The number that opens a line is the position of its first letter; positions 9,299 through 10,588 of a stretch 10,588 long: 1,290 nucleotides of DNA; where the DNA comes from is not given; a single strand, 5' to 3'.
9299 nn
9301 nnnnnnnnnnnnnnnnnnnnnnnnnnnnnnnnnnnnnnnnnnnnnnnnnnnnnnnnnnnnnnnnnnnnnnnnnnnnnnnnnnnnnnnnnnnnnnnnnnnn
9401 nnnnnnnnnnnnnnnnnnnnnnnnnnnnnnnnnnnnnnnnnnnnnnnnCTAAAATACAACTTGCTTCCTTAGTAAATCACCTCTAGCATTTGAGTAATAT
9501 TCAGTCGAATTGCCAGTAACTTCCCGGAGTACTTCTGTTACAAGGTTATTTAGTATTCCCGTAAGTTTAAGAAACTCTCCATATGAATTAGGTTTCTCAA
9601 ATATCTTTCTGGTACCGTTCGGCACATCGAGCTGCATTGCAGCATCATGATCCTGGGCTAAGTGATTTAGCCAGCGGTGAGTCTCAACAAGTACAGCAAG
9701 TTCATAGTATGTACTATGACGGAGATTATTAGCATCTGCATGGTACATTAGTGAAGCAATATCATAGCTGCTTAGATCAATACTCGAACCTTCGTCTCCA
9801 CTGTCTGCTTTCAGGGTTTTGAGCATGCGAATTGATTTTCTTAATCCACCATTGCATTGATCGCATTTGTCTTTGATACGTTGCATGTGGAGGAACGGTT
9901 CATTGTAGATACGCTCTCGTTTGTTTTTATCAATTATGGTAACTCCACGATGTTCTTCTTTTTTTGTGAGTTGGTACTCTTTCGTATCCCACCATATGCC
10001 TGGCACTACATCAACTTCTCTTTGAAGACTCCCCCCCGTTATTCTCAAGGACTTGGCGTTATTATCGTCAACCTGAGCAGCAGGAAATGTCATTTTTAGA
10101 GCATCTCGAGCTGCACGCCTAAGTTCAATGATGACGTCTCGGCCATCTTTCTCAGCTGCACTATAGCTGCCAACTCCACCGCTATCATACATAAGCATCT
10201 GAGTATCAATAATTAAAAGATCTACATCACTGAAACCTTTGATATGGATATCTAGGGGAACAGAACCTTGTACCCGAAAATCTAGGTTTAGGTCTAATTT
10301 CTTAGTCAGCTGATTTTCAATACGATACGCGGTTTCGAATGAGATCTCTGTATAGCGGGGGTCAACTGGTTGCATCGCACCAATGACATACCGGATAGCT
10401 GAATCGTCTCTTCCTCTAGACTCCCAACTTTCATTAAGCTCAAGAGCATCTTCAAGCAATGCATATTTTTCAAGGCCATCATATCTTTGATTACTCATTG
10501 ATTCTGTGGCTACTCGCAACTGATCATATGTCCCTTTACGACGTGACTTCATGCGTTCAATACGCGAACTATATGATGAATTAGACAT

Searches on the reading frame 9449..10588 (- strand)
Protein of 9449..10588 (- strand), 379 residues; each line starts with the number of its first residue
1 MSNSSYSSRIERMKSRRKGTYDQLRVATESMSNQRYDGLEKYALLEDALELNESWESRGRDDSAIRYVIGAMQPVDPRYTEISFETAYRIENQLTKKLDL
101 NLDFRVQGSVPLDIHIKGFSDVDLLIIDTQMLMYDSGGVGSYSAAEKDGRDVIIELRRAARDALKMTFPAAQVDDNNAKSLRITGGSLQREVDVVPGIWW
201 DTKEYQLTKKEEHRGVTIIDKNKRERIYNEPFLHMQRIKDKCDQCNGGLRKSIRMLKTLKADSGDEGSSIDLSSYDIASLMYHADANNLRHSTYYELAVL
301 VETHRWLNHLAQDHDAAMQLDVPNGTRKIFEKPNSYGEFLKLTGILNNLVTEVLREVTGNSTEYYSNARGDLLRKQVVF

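Call 4: search_protein_families(library=pfam, proteins=[window:9449-10588:-], max_evalue=0.1)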
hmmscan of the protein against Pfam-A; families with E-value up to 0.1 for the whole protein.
window:9449-10588:- (379 aa): 0 families

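Call 5: search_protein_families(library=padloc, proteins=[window:9449-10588:-], max_evalue=0.1)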
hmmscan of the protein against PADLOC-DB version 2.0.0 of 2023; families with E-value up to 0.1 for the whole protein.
window:9449-10588:- (379 aa): 13 families
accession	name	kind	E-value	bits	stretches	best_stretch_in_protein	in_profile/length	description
PDLC00772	Cyclase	-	6.2e-137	454.5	1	3-376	2-372/375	oligonucleotide-cyclase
PDLC00807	Cyclase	-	3.8e-91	303.8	1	5-363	4-335/342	oligonucleotide-cyclase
PDLC00784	Cyclase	-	9.6e-60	200.7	1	58-353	33-344/351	oligonucleotide-cyclase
PDLC00794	Cyclase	-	9.3e-22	75.6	1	99-333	42-274/297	oligonucleotide-cyclase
PDLC00801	Cyclase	-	4.9e-21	73.1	1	99-333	43-273/295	oligonucleotide-cyclase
PDLC00788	Cyclase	-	1.9e-19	68.3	1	88-331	25-272/297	oligonucleotide-cyclase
PDLC00812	Cyclase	-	1.1e-10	38.8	1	132-286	126-283/352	oligonucleotide-cyclase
PDLC00823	Cyclase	-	1.8e-09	35.7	1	89-259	32-174/285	oligonucleotide-cyclase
PDLC00790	Cyclase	-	2.4e-05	21.8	1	59-127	32-100/310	oligonucleotide-cyclase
PDLC00808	Cyclase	-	4.2e-05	21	1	146-295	85-226/325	oligonucleotide-cyclase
PDLC00776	Cyclase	-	0.001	16.5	1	88-262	31-178/287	oligonucleotide-cyclase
PDLC00786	Cyclase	-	0.0019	15.7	1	230-328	154-246/293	oligonucleotide-cyclase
PDLC00809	Cyclase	-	0.0083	13.8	1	90-263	32-187/295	oligonucleotide-cyclase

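Call 6: search_protein_families(library=ncbifam, proteins=[window:9449-10588:-], max_evalue=0.1)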
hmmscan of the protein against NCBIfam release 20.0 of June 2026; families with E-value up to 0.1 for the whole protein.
window:9449-10588:- (379 aa): 3 families
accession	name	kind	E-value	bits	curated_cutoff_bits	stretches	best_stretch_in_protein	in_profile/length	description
NF053871.1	DS2_2_antiphage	equivalog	5.7e-12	45.5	350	1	96-312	37-255/294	anti-phage nucleotidyltransferase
NF041117.1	CBASS_cyclase_b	equivalog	1.5e-11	44.4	200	1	88-294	23-199/275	CBASS oligonucleotide cyclase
NF041116.1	CBASS_cyclase_a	equivalog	2.6e-06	26.8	200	1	143-296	76-222/317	CBASS oligonucleotide cyclase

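Call 11: search_solved_structures(query=window:9449-10588:-, max_evalue=1, show_alignments=2)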
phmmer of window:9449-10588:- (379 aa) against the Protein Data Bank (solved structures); distinct sequences matched with E-value up to 1: 14.
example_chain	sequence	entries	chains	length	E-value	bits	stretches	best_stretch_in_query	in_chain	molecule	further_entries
6wt9_A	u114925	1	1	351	5.7e-31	111.4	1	62-335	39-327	NTP_transf_2 domain-containing protein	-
6wt8_A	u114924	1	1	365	1.2e-14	57.8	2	157-301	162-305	STING-associated CdnE c-di-GMP synthase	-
6een_D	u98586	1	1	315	9.7e-08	35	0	33-67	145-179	Designer Pentatricopeptide Protein dPPR10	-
7x4c_A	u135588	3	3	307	3.2e-06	30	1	102-289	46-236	EfCdnE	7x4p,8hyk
6een_C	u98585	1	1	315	8.7e-05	25.3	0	36-67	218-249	Designer Pentatricopeptide Protein dPPR10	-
4wsl_A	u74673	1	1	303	0.00011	24.9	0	33-67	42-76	Pentatricopeptide repeat protein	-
6een_B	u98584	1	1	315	0.00027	23.7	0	33-67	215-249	Designer Pentatricopeptide Protein dPPR10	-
6een_A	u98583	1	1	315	0.00098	21.8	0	36-67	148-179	Designer Pentatricopeptide Protein dPPR10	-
4ozs_A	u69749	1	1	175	0.045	16.4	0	33-67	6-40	Alpha solenoid protein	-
9gzg_A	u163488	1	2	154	0.046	16.3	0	50-82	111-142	Engineered CTPR protein with glutamic acids for conductivity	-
6e0k_A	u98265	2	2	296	0.059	16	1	106-285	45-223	cGAS/DncV-like nucleotidyltransferase in E. coli homolog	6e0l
4pjr_A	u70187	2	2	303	0.088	15.4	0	33-67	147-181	Pentatricopeptide repeat protein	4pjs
5orm_A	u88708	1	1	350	0.12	14.9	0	33-67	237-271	cPPR-Telo1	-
5orq_A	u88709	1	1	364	0.16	14.6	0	34-67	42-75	cPPR-Telo1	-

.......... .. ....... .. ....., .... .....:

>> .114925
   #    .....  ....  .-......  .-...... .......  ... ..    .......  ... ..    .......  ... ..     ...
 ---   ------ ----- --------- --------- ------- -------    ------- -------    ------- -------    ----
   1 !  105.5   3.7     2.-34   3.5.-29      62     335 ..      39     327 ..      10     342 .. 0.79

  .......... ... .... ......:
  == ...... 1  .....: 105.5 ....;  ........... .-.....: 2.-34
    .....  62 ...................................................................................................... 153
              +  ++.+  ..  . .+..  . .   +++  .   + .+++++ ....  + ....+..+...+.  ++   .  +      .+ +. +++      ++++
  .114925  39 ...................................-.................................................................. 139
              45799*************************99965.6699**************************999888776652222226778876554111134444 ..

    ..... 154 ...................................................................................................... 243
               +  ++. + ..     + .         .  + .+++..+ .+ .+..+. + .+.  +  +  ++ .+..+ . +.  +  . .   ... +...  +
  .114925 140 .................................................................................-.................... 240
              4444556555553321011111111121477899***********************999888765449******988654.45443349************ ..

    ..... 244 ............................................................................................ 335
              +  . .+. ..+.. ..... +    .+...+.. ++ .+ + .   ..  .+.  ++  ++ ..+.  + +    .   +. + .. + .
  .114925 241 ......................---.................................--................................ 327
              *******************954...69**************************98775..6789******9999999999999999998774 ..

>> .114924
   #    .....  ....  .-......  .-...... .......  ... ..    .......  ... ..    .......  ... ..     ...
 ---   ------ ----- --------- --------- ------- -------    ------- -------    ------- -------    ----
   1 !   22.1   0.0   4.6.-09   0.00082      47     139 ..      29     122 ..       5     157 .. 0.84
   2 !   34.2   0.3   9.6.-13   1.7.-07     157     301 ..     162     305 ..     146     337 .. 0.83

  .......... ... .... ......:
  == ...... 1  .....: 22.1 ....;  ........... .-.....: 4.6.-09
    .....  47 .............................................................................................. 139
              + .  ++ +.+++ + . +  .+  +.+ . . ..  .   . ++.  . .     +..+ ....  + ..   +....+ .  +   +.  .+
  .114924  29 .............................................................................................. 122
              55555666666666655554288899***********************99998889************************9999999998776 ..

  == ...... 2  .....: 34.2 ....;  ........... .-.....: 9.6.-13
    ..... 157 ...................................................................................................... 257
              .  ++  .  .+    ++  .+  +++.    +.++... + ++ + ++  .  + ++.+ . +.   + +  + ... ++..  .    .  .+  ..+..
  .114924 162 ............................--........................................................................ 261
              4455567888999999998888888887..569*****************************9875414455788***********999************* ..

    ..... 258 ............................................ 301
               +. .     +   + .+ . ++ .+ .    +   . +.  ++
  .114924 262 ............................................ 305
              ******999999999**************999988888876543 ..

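Call 15: find_homologous_proteins(query=window:9449-10588:-, max_evalue=0.00001)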
Query window:9449-10588:- (379 aa): 382 proteins with E <= 0.00001 among 3731 candidates; the best 120 are listed.
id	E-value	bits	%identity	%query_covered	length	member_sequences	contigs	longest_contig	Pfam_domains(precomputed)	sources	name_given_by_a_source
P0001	2.8e-249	844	100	100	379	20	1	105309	PF26305.1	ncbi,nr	ncbi:hypothetical protein LGK63_003636 [Escherichia coli]|nr:hypothetical protein [Escherichia coli]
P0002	1.3e-197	674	80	100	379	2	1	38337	PF26305.1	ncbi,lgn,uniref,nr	ncbi:nucleotidyltransferase family protein [Yersinia aleksiciae]|uniref:Cyclic dinucleotide synthase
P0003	1.6e-191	654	77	100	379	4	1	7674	PF26305.1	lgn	-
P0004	3.5e-179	614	74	100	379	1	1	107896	PF26305.1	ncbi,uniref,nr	ncbi:hypothetical protein Q0A17_20640 [Citrobacter sp. S2-9]|uniref:cGAS/DncV-like nucleotidyltransf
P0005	1.7e-175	602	73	100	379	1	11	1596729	PF26305.1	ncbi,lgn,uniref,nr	ncbi:hypothetical protein [Serratia marcescens]|uniref:hypothetical protein n=1 Tax=Serratia marcesc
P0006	8.2e-174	596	72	100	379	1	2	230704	PF26305.1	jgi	jgi:hypothetical protein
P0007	4.8e-171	587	78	90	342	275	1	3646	PF26305.1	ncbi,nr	ncbi:hypothetical protein JHU80_005344, partial [Escherichia coli]|nr:hypothetical protein [Escheric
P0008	4.4e-163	561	68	100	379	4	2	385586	PF26305.1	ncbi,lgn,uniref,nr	ncbi:hypothetical protein [Pantoea vagans]|uniref:hypothetical protein n=1 Tax=Pantoea vagans TaxID=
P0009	1.0e-143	497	62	99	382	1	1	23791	PF26305.1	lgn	-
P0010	2.3e-143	496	61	100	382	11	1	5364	PF26305.1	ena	-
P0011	8.5e-142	491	61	100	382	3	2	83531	PF26305.1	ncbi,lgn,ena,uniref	ncbi:hypothetical protein ACK3YL_12910 [Aeromonas caviae]|uniref:hypothetical protein n=1 Tax=Aeromo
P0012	1.7e-138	480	62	91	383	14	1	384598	PF26305.1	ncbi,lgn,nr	ncbi:TPA: hypothetical protein QCJ80_000012 [Enterobacter bugandensis]|nr:hypothetical protein [Ente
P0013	4.7e-129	449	60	93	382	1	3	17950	PF26305.1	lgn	-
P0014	1.4e-128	447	65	85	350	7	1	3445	PF26305.1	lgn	-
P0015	1.4e-128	447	59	93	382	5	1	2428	PF26305.1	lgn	-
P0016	1.9e-126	440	56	93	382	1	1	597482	PF26305.1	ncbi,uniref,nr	ncbi:nucleotidyltransferase family protein [Siccibacter turicensis]|uniref:hypothetical protein n=1 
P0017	2.3e-124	434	57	93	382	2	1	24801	PF26305.1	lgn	-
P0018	1.2e-123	431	56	99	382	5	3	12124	PF26305.1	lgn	-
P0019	5.5e-123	429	58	93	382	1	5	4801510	PF26305.1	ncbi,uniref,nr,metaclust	ncbi:hypothetical protein ACI51Z_08350 [Pectobacterium carotovorum]|uniref:hypothetical protein n=1 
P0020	9.3e-119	415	63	82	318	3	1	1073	PF26305.1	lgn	-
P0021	9.3e-112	392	52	93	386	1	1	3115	PF26305.1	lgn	-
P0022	1.8e-103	365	53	94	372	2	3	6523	PF26305.1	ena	-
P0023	1.2e-100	355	51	93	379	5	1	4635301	PF26305.1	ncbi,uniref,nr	ncbi:hypothetical protein [Xenorhabdus bovienii]|uniref:cGAS/DncV-like nucleotidyltransferase C-term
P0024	1.1e-98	349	54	85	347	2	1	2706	PF26305.1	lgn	-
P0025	4.1e-98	347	48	98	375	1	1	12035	PF26305.1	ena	-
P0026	8.1e-98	346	51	93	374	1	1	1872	PF26305.1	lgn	-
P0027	4.8e-97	344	50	93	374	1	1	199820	PF26305.1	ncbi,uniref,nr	ncbi:hypothetical protein KU74_17450 [Pectobacterium brasiliense]|uniref:cGAS/DncV-like nucleotidylt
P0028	9.6e-97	343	50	93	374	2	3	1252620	PF26305.1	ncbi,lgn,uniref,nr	uniref:hypothetical protein n=1 Tax=Pantoea sp. IMH TaxID=1267600 RepID=UPI00046A9A10|nr:hypothetica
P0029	1.5e-96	342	49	96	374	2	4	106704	PF26305.1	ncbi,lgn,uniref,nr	ncbi:hypothetical protein ACVSUC_20760 [Yersinia enterocolitica]|uniref:hypothetical protein n=1 Tax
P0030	2.8e-96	341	49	94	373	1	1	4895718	PF26305.1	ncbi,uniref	ncbi:hypothetical protein [Yersinia enterocolitica]|uniref:hypothetical protein n=1 Tax=Yersinia ent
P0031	5.2e-92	327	59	68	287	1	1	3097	PF26305.1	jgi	jgi:hypothetical protein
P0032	1.4e-81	293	45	95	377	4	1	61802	PF26305.1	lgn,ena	-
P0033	1.6e-81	293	45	93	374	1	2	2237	PF26305.1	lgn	-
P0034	8.8e-80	287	44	92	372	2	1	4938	PF26305.1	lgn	-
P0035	1.6e-79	286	43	92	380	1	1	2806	PF26305.1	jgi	jgi:hypothetical protein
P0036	7.7e-79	284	44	93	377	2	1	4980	PF26305.1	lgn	-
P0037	7.0e-78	281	44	92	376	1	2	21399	PF26305.1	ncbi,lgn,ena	-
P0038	8.2e-78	280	43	92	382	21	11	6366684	PF26305.1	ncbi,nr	ncbi:hypothetical protein [Achromobacter ruhlandii]|nr:hypothetical protein [Achromobacter ruhlandii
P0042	1.2e-76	277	44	92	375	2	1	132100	PF26305.1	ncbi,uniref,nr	ncbi:hypothetical protein [Brucella pseudogrignonensis]|uniref:cGAS/DncV-like nucleotidyltransferase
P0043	2.5e-76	275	43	93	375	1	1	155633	PF26305.1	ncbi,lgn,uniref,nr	ncbi:hypothetical protein [Agrobacterium vitis]|uniref:hypothetical protein n=1 Tax=Agrobacterium vi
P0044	2.8e-76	275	42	92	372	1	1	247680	PF26305.1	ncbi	ncbi:hypothetical protein RAD15_23000 [Bradyrhizobium sp. 14AA]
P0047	7.2e-76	274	43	92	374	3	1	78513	PF26305.1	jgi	jgi:hypothetical protein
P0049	1.6e-75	273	46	83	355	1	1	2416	PF26305.1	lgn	-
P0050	1.9e-75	273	43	91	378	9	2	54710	PF26305.1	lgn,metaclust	metaclust:status=active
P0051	2.6e-75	272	43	93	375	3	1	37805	PF26305.1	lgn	-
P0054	6.2e-75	271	42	94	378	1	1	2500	PF26305.1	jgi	jgi:hypothetical protein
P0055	1.4e-74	270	46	82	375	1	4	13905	PF26305.1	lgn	-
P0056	1.4e-74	270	46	80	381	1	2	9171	PF26305.1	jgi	-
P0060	1.8e-74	269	47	77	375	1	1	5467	PF26305.1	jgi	-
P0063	2.8e-74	269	45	92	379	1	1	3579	PF26305.1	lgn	-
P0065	6.9e-74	267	43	92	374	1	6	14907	PF26305.1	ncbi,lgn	-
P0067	9.5e-74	267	42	96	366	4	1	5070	PF26305.1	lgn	-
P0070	1.0e-73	267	42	92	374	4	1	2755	PF26305.1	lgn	-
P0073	1.3e-73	267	42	92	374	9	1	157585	PF26305.1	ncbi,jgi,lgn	jgi:hypothetical protein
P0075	2.1e-73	266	42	92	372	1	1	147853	PF26305.1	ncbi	ncbi:hypothetical protein Q3C01_14305 [Bradyrhizobium sp. UFLA05-109]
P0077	2.5e-73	266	42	92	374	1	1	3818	PF26305.1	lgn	-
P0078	3.3e-73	265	43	92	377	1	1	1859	PF26305.1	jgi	jgi:hypothetical protein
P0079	3.5e-73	265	42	92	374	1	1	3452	PF26305.1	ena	-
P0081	3.5e-73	265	42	92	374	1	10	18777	PF26305.1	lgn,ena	-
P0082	3.6e-73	265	41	92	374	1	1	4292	PF26305.1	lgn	-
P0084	3.8e-73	265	42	92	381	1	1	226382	PF26305.1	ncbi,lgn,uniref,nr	ncbi:hypothetical protein [Bradyrhizobium liaoningense]|uniref:hypothetical protein n=1 Tax=Bradyrhi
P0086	6.6e-73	264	44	92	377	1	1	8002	PF26305.1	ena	-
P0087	7.9e-73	264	43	92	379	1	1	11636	PF26305.1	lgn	-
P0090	8.9e-73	264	42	92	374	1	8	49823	PF26305.1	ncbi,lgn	ncbi:hypothetical protein [Sphingomonas hankookensis]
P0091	9.0e-73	264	42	96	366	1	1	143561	PF26305.1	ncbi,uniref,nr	ncbi:hypothetical protein [Acinetobacter sp. 3657]|uniref:hypothetical protein n=1 Tax=Acinetobacter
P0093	1.5e-72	263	40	96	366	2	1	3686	PF26305.1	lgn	-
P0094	1.8e-72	263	42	92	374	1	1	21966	PF26305.1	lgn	-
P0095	2.4e-72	262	41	94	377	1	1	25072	PF26305.1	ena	-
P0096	2.5e-72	262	41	92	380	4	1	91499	PF26305.1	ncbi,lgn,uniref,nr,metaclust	ncbi:lipoprotein [Mesorhizobium sp. WSM1293]|uniref:lipoprotein n=1 Tax=Mesorhizobium sp. WSM1293 Ta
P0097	2.5e-72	262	41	94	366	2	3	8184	PF26305.1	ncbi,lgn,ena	-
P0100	4.2e-72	262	43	92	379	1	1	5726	PF26305.1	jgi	jgi:hypothetical protein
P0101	7.1e-72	261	44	92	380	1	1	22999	PF26305.1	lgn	-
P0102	9.3e-72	260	41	92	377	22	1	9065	PF26305.1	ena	-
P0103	1.1e-71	260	41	92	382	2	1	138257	PF26305.1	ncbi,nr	ncbi:hypothetical protein I6F07_13835 [Ensifer sp. IC4062]|nr:hypothetical protein [Ensifer sp. IC40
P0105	1.2e-71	260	42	92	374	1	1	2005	PF26305.1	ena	-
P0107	1.7e-71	260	42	92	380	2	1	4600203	PF26305.1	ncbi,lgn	-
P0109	1.8e-71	260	41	96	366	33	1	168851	PF26305.1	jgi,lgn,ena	-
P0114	3.2e-71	259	44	81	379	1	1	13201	PF26305.1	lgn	-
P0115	3.2e-71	259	45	80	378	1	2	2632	PF26305.1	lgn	-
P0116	3.8e-71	258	44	80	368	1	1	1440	PF26305.1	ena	-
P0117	4.0e-71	258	44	92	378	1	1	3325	PF26305.1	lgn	-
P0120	4.6e-71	258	40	94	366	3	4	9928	PF26305.1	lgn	-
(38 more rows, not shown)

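Call 22: find_encoding_contigs(protein=P0002, flank=6000, max_places=3)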
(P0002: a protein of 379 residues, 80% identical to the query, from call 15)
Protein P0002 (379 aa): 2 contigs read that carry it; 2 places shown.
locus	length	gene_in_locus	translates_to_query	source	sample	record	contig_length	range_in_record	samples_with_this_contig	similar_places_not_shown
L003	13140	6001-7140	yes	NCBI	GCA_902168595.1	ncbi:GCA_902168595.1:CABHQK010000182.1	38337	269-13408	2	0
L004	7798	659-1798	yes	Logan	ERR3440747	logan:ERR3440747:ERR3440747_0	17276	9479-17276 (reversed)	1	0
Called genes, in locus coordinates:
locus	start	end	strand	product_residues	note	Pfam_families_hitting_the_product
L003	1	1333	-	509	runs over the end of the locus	PF05840:Phage_GPA, PF23343:REP_ORF2-G2P (weak)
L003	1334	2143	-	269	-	PF02086:MethyltransfD12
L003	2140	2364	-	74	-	PF01258:zf-dskA_traR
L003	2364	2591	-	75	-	PF10809:DUF2732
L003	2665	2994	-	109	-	PF17282:DUF5347 (weak)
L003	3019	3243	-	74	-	PF10893:Phage_186_Fil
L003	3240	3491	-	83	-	-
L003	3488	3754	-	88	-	-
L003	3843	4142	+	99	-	PF13560:HTH_31 (weak), PF01381:HTH_3 (weak)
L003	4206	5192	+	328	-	PF24624:Int_N, PF00589:Phage_integrase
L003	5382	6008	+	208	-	PF23471:Cap15_TM, PF18153:Cap15_CD_rec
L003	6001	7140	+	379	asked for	PF26305:CD_NTase_C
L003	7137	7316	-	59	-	-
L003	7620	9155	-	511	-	PF04293:SpoVR, PF24755:SpoVR_C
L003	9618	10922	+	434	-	PF00070:Pyr_redox (faint), PF00890:FAD_binding_2 (faint), PF01266:DAO, PF02558:ApbA (faint), PF07992:Pyr_redox_2 (faint), PF13450:NAD_binding_8 (weak)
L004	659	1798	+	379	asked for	PF26305:CD_NTase_C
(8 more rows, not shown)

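Call 28: search_protein_families(library=phrogs, proteins=[window:9449-10588:-], max_evalue=0.01)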
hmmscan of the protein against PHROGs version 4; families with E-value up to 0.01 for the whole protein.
window:9449-10588:- (379 aa): 1 family
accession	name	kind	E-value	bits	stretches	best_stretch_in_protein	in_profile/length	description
phrog_18746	-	unknown function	1.1e-12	49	1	97-312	42-260/299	-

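Call 34: predict_structure(alignment_id=A1)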
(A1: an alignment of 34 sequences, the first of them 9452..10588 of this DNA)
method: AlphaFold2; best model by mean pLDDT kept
length: 379 residues; sequences in the alignment: 34
mean_pLDDT: 89.3   pTM: 0.89
mean pLDDT of the five models: 89.3, 87.4, 87.3, 86.4, 83.9
residues with pLDDT >= 90: 254; 70-90: 106; 50-70: 14; < 50: 5
segments of 3 or more residues with pLDDT < 50: 1-3
pLDDT, mean of each block of 10 residues (from residue 1): 69 85 74 53 75 87 92 90 92 93 95 88 95 91 89 97 93 94 88 96 96 96 93 96 94 96 89 94 94 86 96 96 93 92 96 90 80 81
secondary structure, 60 per line:
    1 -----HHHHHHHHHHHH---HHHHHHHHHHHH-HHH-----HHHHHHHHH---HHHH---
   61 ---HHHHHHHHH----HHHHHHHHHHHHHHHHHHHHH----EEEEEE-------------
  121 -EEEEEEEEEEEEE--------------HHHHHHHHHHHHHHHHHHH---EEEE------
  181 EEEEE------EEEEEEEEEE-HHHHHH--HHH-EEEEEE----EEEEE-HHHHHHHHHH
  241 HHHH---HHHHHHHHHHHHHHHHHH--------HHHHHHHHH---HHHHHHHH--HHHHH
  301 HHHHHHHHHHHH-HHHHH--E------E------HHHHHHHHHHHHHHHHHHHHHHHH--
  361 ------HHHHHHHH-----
elements in order: H6-17 H21-32 H42-50 H54-57 H64-72 H77-97 E102-107 E122-134 H149-167 E171-174 E181-185 E192-201 H203-208 E215-220 E225-229 H231-244 H248-265 H274-282 H286-293 H296-312 H314-318 H335-358 H367-374
